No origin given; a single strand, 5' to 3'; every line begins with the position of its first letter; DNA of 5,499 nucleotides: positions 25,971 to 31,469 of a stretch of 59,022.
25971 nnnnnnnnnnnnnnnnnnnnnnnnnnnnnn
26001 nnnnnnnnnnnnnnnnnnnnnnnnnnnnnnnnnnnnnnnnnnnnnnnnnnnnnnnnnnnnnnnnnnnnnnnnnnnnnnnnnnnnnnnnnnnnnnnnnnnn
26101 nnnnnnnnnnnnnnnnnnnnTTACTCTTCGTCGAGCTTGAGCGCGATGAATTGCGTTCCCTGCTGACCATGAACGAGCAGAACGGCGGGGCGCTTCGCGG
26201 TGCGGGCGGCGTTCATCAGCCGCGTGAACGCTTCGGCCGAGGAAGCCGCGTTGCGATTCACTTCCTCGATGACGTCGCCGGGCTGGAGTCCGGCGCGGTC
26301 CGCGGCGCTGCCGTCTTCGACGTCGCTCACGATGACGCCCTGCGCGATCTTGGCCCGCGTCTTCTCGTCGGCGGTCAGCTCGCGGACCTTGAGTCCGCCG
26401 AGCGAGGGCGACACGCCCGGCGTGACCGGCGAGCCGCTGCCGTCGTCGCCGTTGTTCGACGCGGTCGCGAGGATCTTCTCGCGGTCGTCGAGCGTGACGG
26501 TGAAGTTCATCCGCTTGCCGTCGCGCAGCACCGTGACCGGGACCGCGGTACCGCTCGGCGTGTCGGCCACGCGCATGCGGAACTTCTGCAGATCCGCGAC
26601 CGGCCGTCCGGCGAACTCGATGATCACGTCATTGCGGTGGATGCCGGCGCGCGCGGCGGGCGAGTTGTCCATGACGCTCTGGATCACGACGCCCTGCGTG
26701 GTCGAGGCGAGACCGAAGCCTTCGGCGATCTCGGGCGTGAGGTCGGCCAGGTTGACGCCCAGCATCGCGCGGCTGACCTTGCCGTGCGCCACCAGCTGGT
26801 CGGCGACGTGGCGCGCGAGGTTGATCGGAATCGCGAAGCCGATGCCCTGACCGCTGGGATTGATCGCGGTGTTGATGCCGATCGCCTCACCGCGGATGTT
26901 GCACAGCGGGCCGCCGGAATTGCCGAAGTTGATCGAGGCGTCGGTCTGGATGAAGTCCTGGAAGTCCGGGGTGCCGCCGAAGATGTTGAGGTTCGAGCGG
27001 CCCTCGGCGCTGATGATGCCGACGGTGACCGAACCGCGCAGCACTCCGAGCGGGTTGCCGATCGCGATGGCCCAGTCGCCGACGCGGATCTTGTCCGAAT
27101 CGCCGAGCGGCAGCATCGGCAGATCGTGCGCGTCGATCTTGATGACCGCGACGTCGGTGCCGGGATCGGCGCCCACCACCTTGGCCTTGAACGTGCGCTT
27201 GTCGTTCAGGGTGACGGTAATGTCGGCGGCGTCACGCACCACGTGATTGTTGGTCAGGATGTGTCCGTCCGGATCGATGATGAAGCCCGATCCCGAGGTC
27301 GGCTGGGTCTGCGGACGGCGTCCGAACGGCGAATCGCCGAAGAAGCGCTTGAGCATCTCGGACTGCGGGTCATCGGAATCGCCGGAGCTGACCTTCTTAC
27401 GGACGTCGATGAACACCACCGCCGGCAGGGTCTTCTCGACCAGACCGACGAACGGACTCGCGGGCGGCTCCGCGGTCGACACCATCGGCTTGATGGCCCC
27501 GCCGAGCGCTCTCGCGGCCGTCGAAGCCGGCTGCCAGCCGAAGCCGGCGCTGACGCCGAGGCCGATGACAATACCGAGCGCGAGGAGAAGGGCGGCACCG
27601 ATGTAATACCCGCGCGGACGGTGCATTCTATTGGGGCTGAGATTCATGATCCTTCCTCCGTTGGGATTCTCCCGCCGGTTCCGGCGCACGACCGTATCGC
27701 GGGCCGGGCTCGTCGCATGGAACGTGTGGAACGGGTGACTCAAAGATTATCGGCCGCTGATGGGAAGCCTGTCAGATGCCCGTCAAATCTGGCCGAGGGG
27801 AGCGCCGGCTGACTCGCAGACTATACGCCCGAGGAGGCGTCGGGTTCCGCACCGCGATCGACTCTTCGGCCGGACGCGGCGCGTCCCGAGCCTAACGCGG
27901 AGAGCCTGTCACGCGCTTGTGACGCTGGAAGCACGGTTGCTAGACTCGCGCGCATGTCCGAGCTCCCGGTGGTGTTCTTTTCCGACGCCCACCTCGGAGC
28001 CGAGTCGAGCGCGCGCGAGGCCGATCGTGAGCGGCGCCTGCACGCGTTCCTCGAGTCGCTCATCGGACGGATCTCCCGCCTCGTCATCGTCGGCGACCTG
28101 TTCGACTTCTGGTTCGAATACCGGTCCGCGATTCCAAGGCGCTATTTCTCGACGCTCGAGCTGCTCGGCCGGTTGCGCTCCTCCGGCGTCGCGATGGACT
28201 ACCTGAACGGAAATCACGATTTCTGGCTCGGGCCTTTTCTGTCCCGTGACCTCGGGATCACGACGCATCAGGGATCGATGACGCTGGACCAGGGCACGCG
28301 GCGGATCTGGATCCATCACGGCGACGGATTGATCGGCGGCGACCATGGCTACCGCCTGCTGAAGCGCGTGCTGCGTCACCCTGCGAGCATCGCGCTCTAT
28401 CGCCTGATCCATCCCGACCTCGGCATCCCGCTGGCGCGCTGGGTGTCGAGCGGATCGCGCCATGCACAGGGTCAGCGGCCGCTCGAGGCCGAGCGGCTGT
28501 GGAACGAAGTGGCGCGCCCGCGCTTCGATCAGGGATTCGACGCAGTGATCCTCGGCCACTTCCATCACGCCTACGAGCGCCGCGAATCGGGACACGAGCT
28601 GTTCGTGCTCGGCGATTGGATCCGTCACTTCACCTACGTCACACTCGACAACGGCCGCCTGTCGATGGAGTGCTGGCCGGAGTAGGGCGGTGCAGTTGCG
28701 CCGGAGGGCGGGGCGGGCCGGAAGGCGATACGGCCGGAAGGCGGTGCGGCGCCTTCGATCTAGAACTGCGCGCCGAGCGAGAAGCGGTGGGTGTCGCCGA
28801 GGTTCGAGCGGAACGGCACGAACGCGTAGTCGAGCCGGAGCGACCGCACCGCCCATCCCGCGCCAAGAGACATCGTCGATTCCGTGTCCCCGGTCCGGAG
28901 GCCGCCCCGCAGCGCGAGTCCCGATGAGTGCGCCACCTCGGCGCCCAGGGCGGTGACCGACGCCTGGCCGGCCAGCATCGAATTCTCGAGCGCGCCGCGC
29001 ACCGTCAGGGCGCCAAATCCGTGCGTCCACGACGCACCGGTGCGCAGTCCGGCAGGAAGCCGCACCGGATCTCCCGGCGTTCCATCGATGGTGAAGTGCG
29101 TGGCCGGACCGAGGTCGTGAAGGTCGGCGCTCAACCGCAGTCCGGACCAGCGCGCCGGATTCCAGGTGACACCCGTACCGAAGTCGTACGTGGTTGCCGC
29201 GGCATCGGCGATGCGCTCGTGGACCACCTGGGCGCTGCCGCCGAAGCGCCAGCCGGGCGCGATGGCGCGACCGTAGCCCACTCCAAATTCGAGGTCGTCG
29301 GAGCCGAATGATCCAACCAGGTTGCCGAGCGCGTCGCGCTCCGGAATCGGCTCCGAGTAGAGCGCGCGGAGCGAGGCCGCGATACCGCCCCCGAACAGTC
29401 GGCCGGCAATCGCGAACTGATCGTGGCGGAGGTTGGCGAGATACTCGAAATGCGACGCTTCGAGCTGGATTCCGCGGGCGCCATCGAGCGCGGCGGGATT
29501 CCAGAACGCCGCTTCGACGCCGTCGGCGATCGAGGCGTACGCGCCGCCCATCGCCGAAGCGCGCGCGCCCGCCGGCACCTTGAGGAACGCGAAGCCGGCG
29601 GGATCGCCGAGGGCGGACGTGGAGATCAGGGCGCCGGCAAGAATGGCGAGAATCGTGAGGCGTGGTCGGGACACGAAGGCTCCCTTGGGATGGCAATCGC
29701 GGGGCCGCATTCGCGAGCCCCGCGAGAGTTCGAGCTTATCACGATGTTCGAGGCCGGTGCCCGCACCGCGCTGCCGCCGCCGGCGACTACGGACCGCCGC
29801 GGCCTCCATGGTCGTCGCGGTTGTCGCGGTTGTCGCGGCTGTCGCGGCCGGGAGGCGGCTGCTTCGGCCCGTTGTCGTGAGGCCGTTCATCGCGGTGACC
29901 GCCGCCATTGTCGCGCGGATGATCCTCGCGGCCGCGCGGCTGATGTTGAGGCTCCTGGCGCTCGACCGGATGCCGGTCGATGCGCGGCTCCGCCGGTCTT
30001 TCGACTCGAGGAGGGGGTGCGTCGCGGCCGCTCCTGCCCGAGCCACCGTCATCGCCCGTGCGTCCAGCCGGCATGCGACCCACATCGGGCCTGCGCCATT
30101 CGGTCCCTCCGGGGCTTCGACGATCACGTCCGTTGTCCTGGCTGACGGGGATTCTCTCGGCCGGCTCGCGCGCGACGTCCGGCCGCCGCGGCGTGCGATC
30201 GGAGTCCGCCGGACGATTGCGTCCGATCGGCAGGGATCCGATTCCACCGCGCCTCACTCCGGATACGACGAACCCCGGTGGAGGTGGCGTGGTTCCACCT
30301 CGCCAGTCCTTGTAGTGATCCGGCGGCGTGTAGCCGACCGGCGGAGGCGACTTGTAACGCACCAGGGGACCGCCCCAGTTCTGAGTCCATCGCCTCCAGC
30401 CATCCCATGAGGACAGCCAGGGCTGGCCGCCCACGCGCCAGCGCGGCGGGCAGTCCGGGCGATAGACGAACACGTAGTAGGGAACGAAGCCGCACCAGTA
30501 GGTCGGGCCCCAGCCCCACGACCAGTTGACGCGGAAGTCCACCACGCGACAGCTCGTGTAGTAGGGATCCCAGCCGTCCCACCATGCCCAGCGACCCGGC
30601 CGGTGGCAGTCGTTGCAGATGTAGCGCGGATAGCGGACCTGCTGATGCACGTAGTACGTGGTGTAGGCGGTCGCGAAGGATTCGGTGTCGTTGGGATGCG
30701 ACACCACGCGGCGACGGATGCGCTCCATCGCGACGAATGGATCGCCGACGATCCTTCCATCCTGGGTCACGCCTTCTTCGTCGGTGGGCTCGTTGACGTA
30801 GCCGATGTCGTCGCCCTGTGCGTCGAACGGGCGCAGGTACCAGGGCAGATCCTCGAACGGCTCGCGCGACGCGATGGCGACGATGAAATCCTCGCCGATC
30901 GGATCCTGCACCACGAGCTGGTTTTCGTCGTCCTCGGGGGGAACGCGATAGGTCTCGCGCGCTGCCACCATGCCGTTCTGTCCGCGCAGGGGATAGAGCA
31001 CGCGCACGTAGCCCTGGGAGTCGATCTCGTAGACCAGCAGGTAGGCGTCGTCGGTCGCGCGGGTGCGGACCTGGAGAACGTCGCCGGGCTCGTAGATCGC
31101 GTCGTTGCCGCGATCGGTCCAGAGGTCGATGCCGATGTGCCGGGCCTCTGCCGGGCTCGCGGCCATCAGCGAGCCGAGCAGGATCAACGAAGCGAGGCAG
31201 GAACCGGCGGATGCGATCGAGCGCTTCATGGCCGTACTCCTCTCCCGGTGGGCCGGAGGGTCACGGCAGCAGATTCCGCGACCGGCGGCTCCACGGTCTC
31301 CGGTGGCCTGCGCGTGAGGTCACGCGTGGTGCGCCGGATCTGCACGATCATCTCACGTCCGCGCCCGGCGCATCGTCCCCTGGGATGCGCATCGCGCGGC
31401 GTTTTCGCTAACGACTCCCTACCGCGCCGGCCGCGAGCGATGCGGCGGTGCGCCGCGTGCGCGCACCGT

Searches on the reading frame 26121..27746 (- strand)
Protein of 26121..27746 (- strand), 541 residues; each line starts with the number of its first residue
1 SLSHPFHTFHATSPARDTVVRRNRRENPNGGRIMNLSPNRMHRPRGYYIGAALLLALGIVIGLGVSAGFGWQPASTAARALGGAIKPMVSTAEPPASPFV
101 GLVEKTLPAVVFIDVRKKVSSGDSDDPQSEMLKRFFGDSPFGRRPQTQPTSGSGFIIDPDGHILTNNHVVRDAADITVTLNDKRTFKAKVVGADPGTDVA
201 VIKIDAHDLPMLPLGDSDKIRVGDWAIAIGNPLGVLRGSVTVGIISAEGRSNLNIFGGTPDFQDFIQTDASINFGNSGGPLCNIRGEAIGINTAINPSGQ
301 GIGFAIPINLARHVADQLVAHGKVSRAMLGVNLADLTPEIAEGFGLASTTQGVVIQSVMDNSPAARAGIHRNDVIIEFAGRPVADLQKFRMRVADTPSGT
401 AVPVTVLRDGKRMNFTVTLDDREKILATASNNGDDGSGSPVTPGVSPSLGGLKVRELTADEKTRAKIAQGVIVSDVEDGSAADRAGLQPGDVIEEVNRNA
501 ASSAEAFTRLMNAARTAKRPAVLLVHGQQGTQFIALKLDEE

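Call 41: search_protein_families(library=pfam, proteins=[window:26121-27746:-], max_evalue=0.001)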
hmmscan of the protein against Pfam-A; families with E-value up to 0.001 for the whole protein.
window:26121-27746:- (541 aa): 5 families
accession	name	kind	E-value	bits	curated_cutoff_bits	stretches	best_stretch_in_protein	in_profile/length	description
PF13365.12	Trypsin_2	-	1.9e-36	126.4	27.6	1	152-291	1-144/144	Trypsin-like peptidase domain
PF13180.12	PDZ_2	-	3.4e-25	88.6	27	2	330-419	4-80/80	PDZ domain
PF00595.29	PDZ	-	4.6e-19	69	23.2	2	451-504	13-60/81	PDZ domain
PF17820.7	PDZ_6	-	1.1e-18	67.1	27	2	354-408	1-54/54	PDZ domain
PF00089.32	Trypsin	-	1.2e-18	68.1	20.6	1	153-310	28-215/220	Trypsin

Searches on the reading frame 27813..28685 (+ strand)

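Call 7: search_protein_families(library=pfam, proteins=[window:27813-28685:+], max_evalue=0.001)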
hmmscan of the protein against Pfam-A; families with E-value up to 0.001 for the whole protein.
window:27813-28685:+ (290 aa): 2 families
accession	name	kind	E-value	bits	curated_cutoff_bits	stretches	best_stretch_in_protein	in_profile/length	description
PF00149.33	Metallophos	-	2.6e-05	25.2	21.5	1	51-252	1-190/191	Calcineurin-like phosphoesterase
PF12850.12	Metallophos_2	-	0.00082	19.9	27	0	53-175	3-91/154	Calcineurin-like phosphoesterase superfamily domain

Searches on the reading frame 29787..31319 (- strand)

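Call 7: search_protein_families(library=pfam, proteins=[window:29787-31319:-], max_evalue=0.001)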
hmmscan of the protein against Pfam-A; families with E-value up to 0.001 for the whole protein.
window:29787-31319:- (510 aa): 1 family
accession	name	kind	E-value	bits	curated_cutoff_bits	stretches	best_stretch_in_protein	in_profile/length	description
PF14326.11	DUF4384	-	2.4e-16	60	27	1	76-154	2-81/81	Domain of unknown function (DUF4384)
